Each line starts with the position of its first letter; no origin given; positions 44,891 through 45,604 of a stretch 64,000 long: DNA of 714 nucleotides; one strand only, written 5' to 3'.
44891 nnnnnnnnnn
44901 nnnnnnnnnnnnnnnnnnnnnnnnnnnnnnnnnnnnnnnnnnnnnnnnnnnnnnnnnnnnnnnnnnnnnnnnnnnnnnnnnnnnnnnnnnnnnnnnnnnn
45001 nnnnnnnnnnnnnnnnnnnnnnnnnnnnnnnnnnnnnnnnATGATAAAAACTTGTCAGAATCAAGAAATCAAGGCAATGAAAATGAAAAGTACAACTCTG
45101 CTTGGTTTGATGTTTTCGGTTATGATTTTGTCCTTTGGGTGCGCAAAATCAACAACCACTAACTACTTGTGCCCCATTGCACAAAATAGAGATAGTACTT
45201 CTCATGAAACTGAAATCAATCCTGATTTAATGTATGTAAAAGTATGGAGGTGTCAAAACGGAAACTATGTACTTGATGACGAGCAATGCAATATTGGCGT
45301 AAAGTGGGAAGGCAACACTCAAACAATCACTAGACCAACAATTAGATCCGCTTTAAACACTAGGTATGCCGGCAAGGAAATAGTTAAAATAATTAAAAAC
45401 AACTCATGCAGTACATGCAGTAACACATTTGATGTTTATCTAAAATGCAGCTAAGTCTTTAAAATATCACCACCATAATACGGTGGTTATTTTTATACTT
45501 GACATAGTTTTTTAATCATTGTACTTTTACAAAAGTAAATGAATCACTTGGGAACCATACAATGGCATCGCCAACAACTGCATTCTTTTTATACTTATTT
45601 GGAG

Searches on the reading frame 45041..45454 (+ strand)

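Call 69: search_protein_families(library=pfam, proteins=[window:45041-45454:+], max_evalue=0.01)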
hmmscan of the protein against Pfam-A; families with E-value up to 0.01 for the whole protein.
window:45041-45454:+ (137 aa): 1 family
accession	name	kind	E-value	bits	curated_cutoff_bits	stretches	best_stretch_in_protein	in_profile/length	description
PF17032.10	Zn_ribbon_15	-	0.0084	17.3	28.9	1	44-130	3-62/73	zinc-ribbon family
